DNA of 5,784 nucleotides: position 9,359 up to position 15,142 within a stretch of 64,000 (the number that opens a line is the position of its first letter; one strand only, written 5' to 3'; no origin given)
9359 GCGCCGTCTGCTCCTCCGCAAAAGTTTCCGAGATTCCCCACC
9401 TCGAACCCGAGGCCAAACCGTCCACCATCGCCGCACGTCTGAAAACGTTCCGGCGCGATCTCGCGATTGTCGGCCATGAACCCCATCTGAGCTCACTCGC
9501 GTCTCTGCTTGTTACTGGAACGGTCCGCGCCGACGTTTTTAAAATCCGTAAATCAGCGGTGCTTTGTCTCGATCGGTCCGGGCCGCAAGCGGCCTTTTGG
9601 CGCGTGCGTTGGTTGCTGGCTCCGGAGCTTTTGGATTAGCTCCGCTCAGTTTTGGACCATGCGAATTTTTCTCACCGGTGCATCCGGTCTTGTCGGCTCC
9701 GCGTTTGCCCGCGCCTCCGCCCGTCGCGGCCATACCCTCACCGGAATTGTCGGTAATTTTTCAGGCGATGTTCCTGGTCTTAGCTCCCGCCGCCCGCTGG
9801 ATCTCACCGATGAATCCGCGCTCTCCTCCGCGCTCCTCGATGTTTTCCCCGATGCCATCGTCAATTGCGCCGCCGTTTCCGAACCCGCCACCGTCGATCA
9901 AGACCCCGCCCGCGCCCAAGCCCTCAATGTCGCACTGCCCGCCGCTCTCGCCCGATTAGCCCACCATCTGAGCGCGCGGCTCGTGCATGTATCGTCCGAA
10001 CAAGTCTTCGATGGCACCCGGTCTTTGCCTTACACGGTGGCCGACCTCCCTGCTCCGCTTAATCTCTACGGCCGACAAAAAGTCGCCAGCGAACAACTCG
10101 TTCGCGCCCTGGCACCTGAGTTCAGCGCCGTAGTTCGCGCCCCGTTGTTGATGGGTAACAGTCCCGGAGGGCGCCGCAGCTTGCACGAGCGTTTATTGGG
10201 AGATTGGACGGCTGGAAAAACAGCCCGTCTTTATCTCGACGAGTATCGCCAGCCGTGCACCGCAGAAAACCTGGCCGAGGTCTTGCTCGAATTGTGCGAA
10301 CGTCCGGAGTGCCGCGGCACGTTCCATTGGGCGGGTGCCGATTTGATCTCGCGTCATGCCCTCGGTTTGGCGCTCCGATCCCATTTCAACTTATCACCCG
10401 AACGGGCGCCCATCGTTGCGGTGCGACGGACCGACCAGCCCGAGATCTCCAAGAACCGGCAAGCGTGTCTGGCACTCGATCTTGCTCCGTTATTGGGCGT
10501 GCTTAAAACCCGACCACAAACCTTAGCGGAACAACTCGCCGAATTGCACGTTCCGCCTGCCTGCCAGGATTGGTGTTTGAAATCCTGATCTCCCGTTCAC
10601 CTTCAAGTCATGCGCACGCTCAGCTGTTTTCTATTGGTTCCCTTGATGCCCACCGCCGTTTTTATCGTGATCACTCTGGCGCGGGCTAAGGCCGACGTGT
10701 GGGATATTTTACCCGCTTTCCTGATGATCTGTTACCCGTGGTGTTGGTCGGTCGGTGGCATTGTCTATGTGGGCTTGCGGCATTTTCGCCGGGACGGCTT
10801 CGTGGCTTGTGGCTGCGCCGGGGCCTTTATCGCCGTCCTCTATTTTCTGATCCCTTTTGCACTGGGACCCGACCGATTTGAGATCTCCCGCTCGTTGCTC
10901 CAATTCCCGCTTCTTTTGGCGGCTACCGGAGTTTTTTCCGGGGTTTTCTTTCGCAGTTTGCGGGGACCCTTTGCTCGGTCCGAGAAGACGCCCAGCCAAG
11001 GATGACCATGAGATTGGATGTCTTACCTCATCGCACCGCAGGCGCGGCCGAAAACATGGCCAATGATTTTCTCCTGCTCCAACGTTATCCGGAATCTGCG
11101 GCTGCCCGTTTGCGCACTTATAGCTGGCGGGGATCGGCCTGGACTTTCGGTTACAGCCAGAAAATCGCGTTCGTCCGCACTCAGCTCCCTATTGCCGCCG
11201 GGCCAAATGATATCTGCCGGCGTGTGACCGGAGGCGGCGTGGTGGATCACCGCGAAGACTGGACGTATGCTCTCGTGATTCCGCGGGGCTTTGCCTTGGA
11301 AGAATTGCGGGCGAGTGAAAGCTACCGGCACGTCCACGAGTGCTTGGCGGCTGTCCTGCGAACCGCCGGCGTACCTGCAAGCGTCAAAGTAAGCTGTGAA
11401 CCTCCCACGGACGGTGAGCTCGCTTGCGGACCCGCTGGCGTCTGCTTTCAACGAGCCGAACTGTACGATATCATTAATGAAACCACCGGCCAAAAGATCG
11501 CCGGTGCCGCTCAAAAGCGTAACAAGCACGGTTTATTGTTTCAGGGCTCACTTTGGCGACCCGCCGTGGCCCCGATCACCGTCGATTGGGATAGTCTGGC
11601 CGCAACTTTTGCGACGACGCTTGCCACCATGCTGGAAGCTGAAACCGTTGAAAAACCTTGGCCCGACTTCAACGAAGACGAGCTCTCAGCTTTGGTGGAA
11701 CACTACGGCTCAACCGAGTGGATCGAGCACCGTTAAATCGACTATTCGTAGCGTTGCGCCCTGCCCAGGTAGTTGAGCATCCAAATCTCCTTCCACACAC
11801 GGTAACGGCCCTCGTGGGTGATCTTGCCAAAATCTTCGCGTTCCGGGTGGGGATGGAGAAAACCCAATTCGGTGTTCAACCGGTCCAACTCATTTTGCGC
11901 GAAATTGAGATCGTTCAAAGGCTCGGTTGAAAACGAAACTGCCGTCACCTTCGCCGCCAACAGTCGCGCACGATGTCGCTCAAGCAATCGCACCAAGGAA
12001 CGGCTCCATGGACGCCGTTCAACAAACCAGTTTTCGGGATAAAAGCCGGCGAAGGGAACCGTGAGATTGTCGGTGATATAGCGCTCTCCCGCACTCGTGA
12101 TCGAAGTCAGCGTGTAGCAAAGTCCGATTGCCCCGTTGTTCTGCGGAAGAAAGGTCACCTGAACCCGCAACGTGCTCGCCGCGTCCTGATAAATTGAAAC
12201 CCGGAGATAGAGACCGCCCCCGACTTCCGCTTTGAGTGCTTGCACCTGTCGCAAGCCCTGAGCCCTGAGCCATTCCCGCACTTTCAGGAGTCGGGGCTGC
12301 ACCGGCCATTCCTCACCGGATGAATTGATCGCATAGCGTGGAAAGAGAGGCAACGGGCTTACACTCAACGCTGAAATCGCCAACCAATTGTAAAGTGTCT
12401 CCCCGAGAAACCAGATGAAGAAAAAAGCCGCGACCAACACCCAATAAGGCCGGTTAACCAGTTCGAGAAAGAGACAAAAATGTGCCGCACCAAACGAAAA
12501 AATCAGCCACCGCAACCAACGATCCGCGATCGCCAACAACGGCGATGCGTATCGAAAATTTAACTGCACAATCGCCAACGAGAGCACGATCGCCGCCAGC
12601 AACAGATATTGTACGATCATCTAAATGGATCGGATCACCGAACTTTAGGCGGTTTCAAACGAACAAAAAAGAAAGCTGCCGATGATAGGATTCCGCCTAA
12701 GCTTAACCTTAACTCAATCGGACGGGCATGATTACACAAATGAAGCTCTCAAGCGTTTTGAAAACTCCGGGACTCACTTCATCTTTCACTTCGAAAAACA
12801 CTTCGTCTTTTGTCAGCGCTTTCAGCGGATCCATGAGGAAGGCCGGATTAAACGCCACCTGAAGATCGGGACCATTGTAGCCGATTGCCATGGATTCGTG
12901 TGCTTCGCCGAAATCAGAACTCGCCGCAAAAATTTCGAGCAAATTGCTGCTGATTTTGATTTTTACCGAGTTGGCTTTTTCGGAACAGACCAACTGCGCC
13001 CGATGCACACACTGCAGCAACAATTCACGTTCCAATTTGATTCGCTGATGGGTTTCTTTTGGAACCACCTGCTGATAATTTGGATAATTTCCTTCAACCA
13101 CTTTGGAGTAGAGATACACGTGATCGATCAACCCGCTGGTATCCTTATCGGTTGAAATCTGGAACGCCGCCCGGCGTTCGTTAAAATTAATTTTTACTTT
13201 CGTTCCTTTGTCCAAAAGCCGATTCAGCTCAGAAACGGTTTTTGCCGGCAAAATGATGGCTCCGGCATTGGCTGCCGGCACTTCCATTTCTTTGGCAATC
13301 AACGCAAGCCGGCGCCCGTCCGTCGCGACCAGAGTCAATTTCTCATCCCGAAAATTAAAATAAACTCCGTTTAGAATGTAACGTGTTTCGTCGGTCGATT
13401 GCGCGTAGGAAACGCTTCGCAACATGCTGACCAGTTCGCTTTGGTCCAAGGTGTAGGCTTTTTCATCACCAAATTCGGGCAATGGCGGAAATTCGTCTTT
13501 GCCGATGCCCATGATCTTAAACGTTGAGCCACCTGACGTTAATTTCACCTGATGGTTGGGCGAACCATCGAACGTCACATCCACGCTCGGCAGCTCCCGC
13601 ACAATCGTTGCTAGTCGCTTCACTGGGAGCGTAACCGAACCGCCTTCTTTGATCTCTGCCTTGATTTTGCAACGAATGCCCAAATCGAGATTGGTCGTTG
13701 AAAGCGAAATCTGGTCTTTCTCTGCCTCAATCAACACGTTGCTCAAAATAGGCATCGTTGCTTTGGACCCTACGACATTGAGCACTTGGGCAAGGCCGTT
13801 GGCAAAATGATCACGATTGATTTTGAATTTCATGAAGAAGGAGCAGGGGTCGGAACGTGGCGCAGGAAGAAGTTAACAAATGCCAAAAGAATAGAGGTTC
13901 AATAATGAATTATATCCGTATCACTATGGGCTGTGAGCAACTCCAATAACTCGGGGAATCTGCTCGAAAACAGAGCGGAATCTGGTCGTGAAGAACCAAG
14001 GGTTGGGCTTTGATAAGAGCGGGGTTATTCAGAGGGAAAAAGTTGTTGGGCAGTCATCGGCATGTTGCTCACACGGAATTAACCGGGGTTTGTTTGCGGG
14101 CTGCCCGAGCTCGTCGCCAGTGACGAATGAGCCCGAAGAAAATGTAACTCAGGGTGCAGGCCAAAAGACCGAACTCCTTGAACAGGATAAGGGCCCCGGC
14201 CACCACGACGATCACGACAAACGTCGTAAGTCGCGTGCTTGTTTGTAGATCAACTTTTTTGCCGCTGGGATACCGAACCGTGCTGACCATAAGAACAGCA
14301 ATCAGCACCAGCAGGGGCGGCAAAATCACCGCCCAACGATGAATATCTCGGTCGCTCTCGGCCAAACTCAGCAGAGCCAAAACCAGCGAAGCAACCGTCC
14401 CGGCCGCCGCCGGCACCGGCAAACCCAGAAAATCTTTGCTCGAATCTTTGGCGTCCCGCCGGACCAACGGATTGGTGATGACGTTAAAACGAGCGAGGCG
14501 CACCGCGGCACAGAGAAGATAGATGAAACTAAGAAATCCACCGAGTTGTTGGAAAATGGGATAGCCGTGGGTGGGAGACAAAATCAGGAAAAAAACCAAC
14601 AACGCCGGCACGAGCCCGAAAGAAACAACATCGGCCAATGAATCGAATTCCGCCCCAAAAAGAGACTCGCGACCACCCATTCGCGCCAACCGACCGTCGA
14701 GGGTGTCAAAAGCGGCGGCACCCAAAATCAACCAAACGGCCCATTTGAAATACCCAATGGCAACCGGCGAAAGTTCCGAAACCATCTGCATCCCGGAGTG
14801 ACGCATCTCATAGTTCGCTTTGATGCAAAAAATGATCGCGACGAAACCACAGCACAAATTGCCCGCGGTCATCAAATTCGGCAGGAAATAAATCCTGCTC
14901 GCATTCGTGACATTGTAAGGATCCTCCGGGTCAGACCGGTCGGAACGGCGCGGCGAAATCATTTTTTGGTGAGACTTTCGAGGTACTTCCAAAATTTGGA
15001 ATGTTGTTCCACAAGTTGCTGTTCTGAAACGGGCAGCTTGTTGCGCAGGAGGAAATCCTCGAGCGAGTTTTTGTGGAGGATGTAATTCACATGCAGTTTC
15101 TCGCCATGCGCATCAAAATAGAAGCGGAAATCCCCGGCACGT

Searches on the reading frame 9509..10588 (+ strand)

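Call 90: search_protein_families(library=pfam, proteins=[window:9509-10588:+], max_evalue=0.001)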
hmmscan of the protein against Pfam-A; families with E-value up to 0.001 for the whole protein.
window:9509-10588:+ (359 aa): 5 families
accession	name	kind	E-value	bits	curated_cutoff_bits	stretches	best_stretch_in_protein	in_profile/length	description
PF04321.23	RmlD_sub_bind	-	3.2e-46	158.1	27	1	51-314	1-250/287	RmlD substrate binding domain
PF01370.27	Epimerase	-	1.5e-23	83.9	20.9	1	53-265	1-227/240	NAD dependent epimerase/dehydratase family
PF16363.11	GDP_Man_Dehyd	-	5e-10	39.8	27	1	55-206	2-172/332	GDP-mannose 4,6 dehydratase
PF07993.18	NAD_binding_4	-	0.00038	20.1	20.1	0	115-221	90-214/258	Male sterility protein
PF04127.22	DFP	-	0.0006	20.1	22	1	52-125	21-94/186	DNA/pantothenate metabolism flavoprotein C-terminal domain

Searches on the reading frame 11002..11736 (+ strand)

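Call 90: search_protein_families(library=pfam, proteins=[window:11002-11736:+], max_evalue=0.001)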
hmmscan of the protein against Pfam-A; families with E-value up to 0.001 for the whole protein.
window:11002-11736:+ (244 aa): 1 family
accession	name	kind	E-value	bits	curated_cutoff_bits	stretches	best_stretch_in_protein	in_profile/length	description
PF21948.1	LplA-B_cat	-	7.4e-11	42.8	27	1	16-184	3-144/200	Lipoyl protein ligase A/B catalytic domain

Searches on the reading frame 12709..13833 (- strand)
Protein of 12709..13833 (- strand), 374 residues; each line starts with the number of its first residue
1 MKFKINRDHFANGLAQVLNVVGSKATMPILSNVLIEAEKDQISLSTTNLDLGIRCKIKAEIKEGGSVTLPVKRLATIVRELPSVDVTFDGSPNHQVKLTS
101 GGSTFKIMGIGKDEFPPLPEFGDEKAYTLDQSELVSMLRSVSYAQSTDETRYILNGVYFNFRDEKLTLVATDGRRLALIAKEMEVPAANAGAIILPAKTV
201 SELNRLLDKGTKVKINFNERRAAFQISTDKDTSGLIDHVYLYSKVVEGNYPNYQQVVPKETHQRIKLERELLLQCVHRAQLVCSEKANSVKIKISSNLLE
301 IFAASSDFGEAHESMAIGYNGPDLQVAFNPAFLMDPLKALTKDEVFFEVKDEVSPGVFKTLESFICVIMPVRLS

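Call 90: search_protein_families(library=pfam, proteins=[window:12709-13833:-], max_evalue=0.001)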
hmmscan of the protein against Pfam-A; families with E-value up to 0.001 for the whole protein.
window:12709-13833:- (374 aa): 3 families
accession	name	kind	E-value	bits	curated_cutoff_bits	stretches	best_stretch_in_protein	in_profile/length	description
PF00712.24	DNA_pol3_beta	-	8.9e-40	136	24.4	2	1-119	1-120/120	DNA polymerase III beta subunit, N-terminal domain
PF02767.21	DNA_pol3_beta_2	-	4e-30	104.9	27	1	128-251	1-115/116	DNA polymerase III beta subunit, central domain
PF02768.20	DNA_pol3_beta_3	-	2e-23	82.9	27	1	255-371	2-120/121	DNA polymerase III beta subunit, C-terminal domain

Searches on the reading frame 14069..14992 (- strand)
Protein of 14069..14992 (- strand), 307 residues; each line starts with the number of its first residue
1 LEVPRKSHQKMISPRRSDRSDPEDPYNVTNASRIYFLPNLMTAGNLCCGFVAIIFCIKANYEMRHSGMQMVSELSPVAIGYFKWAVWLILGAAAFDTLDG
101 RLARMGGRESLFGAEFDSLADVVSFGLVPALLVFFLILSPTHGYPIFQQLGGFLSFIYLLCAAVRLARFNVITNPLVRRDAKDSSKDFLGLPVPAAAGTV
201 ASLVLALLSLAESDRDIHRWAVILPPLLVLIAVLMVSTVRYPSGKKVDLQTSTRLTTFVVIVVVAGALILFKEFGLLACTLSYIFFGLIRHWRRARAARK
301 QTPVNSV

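Call 90: search_protein_families(library=pfam, proteins=[window:14069-14992:-], max_evalue=0.001)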
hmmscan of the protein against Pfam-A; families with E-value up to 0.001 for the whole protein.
window:14069-14992:- (307 aa): 1 family
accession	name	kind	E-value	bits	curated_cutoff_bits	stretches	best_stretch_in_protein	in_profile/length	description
PF01066.26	CDP-OH_P_transf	-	2.8e-18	67.2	22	1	37-217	3-138/152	CDP-alcohol phosphatidyltransferase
